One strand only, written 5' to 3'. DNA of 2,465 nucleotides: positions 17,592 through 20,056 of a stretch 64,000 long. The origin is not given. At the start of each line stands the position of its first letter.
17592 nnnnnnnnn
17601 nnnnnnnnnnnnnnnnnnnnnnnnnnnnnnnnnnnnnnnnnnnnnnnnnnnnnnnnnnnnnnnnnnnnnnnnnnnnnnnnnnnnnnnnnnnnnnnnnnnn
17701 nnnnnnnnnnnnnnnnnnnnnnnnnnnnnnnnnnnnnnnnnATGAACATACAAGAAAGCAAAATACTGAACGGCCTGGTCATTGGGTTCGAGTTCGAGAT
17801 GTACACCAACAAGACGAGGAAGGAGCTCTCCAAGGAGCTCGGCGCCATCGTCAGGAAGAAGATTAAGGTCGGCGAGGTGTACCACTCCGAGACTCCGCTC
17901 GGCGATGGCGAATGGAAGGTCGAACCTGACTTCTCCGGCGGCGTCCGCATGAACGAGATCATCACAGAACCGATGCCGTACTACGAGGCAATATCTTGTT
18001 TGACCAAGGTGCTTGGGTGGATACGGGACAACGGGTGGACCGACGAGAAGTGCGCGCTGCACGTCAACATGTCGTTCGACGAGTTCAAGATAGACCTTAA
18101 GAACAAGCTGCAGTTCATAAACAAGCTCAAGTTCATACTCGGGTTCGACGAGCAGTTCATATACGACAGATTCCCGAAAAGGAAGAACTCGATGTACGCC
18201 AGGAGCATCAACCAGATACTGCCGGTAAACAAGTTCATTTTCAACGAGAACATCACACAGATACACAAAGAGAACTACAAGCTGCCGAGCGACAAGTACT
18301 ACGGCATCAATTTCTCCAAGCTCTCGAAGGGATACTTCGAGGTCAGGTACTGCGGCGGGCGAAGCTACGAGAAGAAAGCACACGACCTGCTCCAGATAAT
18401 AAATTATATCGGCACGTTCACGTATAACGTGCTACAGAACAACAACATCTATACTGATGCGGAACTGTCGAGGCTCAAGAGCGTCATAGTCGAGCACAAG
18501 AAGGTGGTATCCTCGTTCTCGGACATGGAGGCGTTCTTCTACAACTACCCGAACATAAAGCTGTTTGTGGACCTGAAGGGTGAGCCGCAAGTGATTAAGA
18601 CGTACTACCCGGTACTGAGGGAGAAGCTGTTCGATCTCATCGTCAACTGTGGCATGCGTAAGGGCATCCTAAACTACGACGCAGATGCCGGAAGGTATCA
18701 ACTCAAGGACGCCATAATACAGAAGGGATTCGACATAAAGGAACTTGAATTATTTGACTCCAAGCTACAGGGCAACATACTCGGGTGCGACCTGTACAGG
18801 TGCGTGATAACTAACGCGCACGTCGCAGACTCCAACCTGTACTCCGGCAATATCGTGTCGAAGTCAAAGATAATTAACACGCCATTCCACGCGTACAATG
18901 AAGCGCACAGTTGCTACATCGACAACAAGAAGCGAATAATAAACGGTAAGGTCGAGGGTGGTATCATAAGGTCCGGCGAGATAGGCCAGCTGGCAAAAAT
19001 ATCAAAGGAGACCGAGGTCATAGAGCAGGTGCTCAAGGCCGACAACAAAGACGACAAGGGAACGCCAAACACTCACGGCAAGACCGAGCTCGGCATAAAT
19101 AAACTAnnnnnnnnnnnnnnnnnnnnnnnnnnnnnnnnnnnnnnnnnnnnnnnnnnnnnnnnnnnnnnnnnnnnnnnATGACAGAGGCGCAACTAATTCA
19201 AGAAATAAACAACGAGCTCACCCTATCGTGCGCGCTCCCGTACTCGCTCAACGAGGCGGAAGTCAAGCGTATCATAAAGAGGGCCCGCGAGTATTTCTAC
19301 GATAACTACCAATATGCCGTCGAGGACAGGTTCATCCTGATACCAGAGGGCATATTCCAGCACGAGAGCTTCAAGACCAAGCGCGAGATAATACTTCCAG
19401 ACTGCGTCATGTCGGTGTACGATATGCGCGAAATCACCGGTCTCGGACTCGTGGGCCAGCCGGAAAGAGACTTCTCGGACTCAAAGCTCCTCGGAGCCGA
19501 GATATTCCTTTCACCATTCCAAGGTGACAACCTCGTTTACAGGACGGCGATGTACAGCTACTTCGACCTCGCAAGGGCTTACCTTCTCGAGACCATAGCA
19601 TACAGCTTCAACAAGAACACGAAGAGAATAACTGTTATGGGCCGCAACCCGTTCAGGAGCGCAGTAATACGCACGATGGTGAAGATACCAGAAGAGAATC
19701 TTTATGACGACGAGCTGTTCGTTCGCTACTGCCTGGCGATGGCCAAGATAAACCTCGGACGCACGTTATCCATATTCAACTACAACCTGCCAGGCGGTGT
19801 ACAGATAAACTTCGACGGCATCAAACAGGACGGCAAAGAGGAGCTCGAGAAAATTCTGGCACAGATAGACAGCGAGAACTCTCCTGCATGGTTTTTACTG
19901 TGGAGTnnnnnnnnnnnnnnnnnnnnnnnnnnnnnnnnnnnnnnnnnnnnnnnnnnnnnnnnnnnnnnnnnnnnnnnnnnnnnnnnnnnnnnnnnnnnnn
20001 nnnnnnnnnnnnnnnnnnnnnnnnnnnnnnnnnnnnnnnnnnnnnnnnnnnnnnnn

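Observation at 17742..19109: Amidoligase-like enzyme plus two ATP-grasp enzymes (43415..44380, 60786..61766): peptide or amide-bond forming toolkit in a phage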

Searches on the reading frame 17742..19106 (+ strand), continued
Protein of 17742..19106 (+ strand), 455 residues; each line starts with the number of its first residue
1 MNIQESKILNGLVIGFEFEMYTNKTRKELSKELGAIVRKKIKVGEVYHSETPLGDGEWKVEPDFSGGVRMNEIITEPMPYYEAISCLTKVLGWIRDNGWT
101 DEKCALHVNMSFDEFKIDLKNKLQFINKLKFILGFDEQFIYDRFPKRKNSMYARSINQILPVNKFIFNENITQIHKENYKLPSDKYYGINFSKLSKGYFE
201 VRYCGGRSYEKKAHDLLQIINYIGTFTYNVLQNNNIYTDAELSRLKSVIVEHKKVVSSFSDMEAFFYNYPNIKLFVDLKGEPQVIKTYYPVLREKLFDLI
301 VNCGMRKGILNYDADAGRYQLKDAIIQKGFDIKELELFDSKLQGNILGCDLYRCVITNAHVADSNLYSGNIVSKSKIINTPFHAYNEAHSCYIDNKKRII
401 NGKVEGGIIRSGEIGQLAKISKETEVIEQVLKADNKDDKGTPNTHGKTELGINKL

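Call 75: fold_search(model_id=the predicted structure, library=viral)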
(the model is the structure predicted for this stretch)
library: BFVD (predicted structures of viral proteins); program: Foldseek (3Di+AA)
matches with E <= 10: 535; with E <= 0.001: 50
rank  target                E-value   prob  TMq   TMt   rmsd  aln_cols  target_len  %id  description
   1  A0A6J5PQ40            2.1e-42  1.00  0.85  0.88   2.8       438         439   25  Uncharacterized protein [uncultured Caudovirales phage]
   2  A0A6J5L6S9            4.6e-14  1.00  0.41  0.45  12.2       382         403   16  Amidoligase enzyme [uncultured Caudovirales phage]
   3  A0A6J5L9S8            1.4e-10  1.00  0.37  0.30  11.6       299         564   16  Amidoligase enzyme [uncultured Caudovirales phage]
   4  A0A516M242            1.1e-09  1.00  0.31  0.41  15.4       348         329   15  (no name in the UniProt tables at hand)
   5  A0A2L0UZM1            1.3e-09  1.00  0.40  0.36   4.7       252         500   17  Amidoligase enzyme [Agrobacterium phage Atu_ph07]
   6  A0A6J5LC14            2.0e-09  1.00  0.35  0.16   5.7       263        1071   17  Amidoligase enzyme [uncultured Caudovirales phage]
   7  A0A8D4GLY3            2.1e-09  1.00  0.38  0.33   4.6       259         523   23  (no name in the UniProt tables at hand)
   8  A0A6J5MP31            2.3e-09  1.00  0.33  0.40  14.5       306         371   15  Amidoligase enzyme [uncultured Caudovirales phage]
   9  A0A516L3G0            4.8e-09  1.00  0.31  0.41  12.3       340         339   14  (no name in the UniProt tables at hand)
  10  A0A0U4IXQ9            1.0e-08  1.00  0.32  0.41  11.2       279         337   13  Amidoligase [Arthrobacter phage Salgado]
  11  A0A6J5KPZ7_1          1.7e-08  1.00  0.31  0.17   7.2       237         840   20  Cytidine and deoxycytidylate deaminase domain containing protein [uncultured Caudovirales phage]
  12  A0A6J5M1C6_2          2.6e-08  1.00  0.41  0.24  14.5       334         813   18  Amidoligase enzyme [uncultured Caudovirales phage]
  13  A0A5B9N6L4            1.4e-07  1.00  0.28  0.43  12.3       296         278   16  (no name in the UniProt tables at hand)
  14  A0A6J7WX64            1.7e-07  1.00  0.33  0.29   9.1       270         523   15  Amidoligase enzyme [uncultured Caudovirales phage]
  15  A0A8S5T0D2            1.8e-07  1.00  0.33  0.33  12.0       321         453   15  Amidoligase enzyme [Myoviridae sp. ctWb16]
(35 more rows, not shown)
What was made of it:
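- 17742..18377 (+): A, residues 1-212: glutamine-synthetase-fold (PF12224-type) amidoligase catalytic domain. Foldseek E 1e-14 to 1e-5 to phage amidoligases (call 75).
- On PF12224 Amidoligase_2 (phage/plasmid carboxylate-amine ligases): Foldseek E 4.6e-14 to 1e-5 to about 40 viral proteins named amidoligase (call 75).
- Closest known: Phage PF12224. Same: The same glutamine-synthetase-like fold (Foldseek hits, call 75).
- Foldseek against viral models: one full-length match (TM 0.85), then about 40 phage 'amidoligase enzyme' hits, including those of phages tf and Atu_ph07 (call 75).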

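Call 93: search_protein_families(library=ncbifam, proteins=[window:17742-19106:+], max_evalue=0.01)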
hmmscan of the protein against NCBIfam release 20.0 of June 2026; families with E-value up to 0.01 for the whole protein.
window:17742-19106:+ (455 aa): 0 families

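Call 95: find_related_loci(query=A1, collection=genome_contigs, flank=5000)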
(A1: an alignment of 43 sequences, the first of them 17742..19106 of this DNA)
Query A1 (455 aa) in genome_contigs; peptide patterns used: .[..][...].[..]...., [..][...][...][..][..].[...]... (x = any residue, [..] = any of these).
375 stretches matched a pattern; 7 encode a relative of the query (tblastn E <= 1e-3); 7 distinct loci.
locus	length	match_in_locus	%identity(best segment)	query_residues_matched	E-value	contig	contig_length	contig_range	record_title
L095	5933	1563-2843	54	1-428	6e-157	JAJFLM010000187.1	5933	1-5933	MAG: Deltaproteobacteria bacterium isolate OFTM19 OFTM19_186, whole genome shotgun sequence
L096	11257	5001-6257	43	7-425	9e-119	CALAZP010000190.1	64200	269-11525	MAG TPA_asm: uncultured Saprospirales bacterium isolate ERR1995204_bin.119_CONCOCT_v1.1_MAG genome assembly, contig: ERZ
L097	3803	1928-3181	43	9-424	7e-113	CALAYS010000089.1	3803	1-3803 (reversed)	MAG TPA_asm: uncultured bacterium isolate SRR6231146_bin.88_CONCOCT_v1.1_MAG genome assembly, contig: ERZ650289.5596, wh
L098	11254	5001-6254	38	8-427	3e-92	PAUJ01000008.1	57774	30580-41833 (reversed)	MAG: Flavobacteriaceae bacterium isolate SAT1509 3019, whole genome shotgun sequence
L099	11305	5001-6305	36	2-427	5e-89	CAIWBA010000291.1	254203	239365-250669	MAG: uncultured Bacteroidetes bacterium isolate Ki3-D2_bin-0726 genome assembly, contig: bin-0726:291/338, whole genome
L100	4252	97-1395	35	5-429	1e-81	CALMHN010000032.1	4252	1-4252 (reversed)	MAG TPA_asm: uncultured bacterium isolate SRR5007354_bin.6_CONCOCT_v1.1_MAG genome assembly, contig: ERZ778036.16918, wh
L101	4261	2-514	48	128-297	3e-44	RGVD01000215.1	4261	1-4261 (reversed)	MAG: Bacteroidetes bacterium isolate WB9_2_304 contig_100_214, whole genome shotgun sequence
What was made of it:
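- Only 7 hits among 185,579 species genomes, all on contigs of metagenome-assembled genomes (MAGs), mostly Bacteroidota bins (call 95).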

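Call 103: find_encoding_contigs(protein=P0116, flank=7000, max_places=1)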
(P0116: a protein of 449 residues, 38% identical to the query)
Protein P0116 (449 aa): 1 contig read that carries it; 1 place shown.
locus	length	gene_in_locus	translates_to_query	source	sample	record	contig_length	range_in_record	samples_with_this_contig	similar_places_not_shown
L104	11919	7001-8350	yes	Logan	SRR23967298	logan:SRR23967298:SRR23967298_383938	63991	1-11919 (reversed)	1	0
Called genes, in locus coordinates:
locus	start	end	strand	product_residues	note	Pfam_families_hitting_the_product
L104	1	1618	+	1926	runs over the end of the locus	-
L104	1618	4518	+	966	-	-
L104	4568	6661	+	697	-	-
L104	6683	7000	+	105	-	-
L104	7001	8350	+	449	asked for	-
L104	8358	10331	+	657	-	-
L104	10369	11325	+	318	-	-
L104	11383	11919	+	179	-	?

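Call 104: find_encoding_contigs(protein=P0120, flank=7000, max_places=1)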
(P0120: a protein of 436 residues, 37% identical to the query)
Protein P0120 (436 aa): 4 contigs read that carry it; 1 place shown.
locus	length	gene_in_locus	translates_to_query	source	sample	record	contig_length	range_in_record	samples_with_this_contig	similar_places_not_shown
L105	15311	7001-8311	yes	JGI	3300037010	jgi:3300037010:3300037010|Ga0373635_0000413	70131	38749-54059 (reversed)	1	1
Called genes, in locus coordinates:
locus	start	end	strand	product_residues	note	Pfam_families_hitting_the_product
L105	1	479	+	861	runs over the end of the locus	-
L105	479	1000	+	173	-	-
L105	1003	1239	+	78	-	-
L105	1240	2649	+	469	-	-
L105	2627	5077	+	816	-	-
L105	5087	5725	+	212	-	-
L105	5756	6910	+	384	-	PF00575:S1 (faint)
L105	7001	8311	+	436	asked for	-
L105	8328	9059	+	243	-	PF26809:Phage_T4_gp13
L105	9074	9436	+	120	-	-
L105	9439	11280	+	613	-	-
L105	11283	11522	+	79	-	-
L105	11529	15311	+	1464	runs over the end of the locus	-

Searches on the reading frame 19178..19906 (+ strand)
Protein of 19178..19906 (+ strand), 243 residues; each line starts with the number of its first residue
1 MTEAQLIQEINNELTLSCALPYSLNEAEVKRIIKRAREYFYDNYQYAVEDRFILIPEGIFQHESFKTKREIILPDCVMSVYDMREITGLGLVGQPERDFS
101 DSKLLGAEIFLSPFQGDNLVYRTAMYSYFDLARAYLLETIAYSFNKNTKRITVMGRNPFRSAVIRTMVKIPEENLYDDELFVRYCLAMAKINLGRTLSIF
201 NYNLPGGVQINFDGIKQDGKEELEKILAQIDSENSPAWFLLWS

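Call 28: search_protein_families(library=pfam, proteins=[window:19178-19906:+], max_evalue=0.01)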
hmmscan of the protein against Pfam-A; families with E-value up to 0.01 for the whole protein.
window:19178-19906:+ (243 aa): 0 families

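Call 40: search_protein_families(library=phrogs, proteins=[window:19178-19906:+], max_evalue=0.001)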
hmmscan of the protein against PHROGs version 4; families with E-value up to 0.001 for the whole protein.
window:19178-19906:+ (243 aa): 1 family
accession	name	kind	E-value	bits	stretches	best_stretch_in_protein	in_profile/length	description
phrog_211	-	connector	2.2e-08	33.8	1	4-233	728-962/976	head-tail adaptor Ad2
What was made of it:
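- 19178..19909 (+): gp13-like neck / head-tail adaptor gene, the conserved downstream neighbour of A. phrog_211 'head-tail adaptor Ad2' at 2.2e-8 (call 40).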

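Call 93: search_protein_families(library=ncbifam, proteins=[window:19178-19906:+], max_evalue=0.01)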
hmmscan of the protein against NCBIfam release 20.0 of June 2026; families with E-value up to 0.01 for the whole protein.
window:19178-19906:+ (243 aa): 0 families
